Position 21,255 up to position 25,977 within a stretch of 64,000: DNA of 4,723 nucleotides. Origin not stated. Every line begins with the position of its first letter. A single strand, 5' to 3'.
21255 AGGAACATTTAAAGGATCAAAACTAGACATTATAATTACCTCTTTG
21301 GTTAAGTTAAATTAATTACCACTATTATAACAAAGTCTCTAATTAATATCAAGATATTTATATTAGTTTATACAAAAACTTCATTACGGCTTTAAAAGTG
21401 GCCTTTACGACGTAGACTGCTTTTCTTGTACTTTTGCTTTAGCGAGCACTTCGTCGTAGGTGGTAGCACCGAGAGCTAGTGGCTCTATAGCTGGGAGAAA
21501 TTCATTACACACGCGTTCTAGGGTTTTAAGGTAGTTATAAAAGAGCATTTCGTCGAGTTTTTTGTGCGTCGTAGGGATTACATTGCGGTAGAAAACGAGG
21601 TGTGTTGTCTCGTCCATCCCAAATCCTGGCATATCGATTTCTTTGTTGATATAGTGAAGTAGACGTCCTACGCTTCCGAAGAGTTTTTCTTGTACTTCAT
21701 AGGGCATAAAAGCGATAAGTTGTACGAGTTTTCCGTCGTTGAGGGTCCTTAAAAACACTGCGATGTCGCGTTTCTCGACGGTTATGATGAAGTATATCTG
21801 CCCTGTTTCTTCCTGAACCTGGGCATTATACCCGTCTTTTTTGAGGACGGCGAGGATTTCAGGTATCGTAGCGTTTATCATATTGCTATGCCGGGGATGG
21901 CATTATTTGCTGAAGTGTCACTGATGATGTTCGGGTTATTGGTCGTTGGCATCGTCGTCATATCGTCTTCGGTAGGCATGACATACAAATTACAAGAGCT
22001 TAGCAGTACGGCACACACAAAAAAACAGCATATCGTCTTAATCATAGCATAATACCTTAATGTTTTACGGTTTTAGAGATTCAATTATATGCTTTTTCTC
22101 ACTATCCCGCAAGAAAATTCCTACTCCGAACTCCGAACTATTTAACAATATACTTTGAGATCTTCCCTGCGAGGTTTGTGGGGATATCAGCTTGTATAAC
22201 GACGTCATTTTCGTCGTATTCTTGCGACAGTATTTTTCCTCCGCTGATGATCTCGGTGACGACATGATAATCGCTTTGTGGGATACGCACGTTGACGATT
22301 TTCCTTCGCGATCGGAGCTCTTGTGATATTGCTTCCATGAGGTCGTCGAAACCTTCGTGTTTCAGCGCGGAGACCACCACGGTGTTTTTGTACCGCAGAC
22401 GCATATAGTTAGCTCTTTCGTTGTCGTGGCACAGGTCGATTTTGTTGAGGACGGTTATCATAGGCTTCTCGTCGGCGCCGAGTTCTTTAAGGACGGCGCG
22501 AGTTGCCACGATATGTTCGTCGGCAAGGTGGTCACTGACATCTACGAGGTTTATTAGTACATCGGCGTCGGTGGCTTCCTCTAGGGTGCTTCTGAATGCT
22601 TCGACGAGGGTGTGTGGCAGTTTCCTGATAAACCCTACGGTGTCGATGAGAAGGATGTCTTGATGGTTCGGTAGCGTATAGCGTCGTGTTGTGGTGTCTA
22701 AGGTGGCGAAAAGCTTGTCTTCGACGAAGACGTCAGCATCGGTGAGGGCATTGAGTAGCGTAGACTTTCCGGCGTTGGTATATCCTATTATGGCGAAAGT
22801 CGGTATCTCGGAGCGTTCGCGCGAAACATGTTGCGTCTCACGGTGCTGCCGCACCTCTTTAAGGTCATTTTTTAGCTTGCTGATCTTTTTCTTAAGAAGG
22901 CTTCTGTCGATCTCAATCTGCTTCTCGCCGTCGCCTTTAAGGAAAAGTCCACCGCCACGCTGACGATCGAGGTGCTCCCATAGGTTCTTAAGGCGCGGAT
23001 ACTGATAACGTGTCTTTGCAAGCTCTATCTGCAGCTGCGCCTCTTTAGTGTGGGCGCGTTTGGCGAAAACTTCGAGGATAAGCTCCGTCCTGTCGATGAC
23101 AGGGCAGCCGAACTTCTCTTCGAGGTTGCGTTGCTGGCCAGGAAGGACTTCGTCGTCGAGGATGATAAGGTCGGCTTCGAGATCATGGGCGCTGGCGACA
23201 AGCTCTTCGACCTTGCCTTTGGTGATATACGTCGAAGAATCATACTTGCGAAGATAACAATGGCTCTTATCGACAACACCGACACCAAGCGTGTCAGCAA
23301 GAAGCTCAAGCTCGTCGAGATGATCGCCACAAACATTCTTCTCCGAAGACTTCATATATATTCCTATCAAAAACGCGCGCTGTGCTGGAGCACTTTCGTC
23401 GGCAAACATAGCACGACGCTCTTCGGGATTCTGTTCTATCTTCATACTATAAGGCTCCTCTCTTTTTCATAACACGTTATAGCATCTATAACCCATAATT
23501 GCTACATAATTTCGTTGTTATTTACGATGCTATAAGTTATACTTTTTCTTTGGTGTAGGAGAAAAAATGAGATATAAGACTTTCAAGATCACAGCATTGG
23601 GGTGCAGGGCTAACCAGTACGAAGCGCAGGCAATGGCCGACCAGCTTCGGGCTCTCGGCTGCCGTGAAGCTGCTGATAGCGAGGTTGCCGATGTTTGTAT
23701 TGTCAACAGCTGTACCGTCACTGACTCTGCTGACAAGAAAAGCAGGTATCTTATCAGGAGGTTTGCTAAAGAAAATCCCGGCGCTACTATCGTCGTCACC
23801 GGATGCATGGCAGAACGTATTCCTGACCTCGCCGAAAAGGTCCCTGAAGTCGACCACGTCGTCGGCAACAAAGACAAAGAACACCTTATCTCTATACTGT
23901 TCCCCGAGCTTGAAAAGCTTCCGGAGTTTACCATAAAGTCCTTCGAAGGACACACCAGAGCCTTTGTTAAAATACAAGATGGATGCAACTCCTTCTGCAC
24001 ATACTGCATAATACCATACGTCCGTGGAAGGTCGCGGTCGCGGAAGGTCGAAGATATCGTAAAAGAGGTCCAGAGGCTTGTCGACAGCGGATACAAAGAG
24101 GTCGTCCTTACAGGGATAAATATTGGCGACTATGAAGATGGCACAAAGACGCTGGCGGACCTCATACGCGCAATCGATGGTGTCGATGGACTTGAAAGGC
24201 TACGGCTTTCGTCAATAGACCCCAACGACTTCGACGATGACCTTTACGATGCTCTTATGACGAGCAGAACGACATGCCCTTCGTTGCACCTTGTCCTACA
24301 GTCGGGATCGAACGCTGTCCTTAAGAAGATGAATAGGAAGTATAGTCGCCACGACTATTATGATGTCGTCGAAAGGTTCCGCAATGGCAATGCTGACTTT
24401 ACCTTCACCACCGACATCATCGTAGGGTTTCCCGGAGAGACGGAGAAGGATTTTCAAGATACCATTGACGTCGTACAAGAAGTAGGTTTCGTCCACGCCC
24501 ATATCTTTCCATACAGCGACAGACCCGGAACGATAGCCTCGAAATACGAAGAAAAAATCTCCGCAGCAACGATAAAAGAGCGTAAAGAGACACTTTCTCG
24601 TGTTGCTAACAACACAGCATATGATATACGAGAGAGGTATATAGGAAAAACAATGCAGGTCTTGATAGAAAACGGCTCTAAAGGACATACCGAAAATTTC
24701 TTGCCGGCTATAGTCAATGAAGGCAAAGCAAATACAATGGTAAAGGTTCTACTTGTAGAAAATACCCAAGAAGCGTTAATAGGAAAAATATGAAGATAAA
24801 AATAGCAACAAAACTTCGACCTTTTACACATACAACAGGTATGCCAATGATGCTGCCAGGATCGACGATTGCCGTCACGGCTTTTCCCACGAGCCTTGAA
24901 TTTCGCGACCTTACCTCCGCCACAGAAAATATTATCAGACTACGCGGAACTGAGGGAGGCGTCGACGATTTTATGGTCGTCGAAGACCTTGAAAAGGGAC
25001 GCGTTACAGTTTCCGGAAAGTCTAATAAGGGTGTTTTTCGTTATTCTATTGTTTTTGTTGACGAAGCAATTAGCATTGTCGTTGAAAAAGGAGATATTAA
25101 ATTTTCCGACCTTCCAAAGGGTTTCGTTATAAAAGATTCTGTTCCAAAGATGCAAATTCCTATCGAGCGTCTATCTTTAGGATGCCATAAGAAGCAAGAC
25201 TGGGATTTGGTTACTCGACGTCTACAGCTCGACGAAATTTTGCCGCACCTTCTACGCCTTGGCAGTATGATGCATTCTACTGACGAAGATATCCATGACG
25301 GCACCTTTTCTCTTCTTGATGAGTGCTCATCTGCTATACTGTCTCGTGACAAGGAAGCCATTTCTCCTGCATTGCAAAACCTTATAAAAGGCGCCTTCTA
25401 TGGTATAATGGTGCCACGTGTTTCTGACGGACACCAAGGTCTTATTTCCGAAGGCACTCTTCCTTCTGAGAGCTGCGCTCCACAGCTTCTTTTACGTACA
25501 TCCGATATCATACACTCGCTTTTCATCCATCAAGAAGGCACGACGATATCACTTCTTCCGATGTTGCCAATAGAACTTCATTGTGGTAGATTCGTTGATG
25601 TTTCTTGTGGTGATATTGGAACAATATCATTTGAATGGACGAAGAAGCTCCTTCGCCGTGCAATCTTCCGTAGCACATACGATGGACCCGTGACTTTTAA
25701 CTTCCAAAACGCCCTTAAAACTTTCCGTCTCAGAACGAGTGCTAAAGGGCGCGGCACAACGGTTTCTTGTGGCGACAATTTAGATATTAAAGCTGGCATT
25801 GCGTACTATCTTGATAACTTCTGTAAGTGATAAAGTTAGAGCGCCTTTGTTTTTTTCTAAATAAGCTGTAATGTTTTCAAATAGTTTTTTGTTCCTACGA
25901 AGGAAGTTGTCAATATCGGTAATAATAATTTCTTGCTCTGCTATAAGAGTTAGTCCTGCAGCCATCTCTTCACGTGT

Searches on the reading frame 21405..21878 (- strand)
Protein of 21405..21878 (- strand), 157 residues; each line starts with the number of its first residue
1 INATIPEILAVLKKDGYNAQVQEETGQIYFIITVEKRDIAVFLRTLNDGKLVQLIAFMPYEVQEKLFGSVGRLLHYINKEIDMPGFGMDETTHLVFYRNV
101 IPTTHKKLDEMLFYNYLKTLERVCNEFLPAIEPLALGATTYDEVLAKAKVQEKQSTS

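Call 11: search_protein_families(library=ncbifam, proteins=[window:21405-21878:-], max_evalue=0.1)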
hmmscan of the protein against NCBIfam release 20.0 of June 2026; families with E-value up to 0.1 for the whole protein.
window:21405-21878:- (157 aa): 0 families

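Call 20: search_protein_families(library=pfam, proteins=[window:21405-21878:-], max_evalue=0.01)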
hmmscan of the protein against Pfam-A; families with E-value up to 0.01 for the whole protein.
window:21405-21878:- (157 aa): 1 family
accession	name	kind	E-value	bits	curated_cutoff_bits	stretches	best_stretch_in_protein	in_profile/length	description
PF10722.14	YbjN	-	4.5e-09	37.1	22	1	7-132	4-125/126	Putative bacterial sensory transduction regulator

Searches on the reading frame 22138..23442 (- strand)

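Call 20: search_protein_families(library=pfam, proteins=[window:22138-23442:-], max_evalue=0.01)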
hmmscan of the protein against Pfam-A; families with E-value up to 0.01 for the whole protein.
window:22138-23442:- (434 aa): 14 families
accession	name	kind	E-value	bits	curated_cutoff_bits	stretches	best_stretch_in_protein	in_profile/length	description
PF13167.11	GTP-bdg_N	-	2.2e-27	95.9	25.4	1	40-127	2-89/89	GTP-binding GTPase N-terminal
PF16360.10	GTP-bdg_M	-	5.7e-27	94.5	29.5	1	129-208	1-79/79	GTP-binding GTPase Middle Region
PF01926.29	MMR_HSR1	-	1.3e-22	80.5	21.9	1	216-334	2-113/113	50S ribosome-binding GTPase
PF02421.24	FeoB_N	-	1.3e-09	38.2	27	1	215-372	2-156/156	Ferrous iron transport protein B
PF03193.22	RsgA_GTPase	-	3.5e-09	37.2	30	1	196-271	88-168/174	RsgA GTPase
PF00009.33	GTP_EFTU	-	3.4e-08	33.7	26.5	1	288-376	88-186/188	Elongation factor Tu GTP binding domain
PF00350.29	Dynamin_N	-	1.3e-06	29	27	1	217-247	2-32/168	Dynamin family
PF16897.10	MMR_HSR1_Xtn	-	1.7e-06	28.4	35.2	1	327-376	57-104/106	C-terminal region of MMR_HSR1 domain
PF02492.25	cobW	-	1.3e-05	25.3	20.7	1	242-348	68-166/180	CobW/HypB/UreG, nucleotide-binding domain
PF19275.4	HflX_C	-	0.00018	21.9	26.4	1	352-419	10-76/102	HflX C-terminal domain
PF10662.15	PduV-EutP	-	0.0014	18.9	21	0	218-373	6-142/143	Ethanolamine utilisation - propanediol utilisation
PF03029.23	ATP_bind_1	-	0.0023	18.2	27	0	248-382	79-213/240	Conserved hypothetical ATP binding protein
PF12631.12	MnmE_helical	-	0.0084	16.7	40.1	0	177-378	61-136/211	MnmE helical domain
PF13191.12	AAA_16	-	0.0093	16.9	32.6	0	196-337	8-143/167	AAA ATPase domain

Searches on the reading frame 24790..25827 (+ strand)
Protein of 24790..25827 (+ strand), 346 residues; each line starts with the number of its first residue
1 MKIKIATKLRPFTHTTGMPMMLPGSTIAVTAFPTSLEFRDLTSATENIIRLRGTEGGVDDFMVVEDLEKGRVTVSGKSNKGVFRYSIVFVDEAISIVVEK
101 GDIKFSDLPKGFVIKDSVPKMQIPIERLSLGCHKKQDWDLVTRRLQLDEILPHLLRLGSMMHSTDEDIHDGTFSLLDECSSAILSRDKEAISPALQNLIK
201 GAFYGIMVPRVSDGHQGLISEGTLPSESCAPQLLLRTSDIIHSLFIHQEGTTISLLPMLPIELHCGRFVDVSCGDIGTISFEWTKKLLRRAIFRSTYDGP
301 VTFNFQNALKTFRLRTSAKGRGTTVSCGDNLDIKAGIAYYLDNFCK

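Call 82: search_protein_families(library=pfam, proteins=[window:24790-25827:+], max_evalue=0.05)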
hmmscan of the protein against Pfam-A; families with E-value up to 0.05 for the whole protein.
window:24790-25827:+ (346 aa): 2 families
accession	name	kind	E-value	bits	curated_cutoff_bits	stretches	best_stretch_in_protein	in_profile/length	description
PF20396.3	DUF6689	-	0.00099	18.8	27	1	24-79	132-188/275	Family of unknown function (DUF6689)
PF12971.12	NAGLU_N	-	0.037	14.3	28.3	0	287-346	6-64/82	Alpha-N-acetylglucosaminidase (NAGLU) N-terminal domain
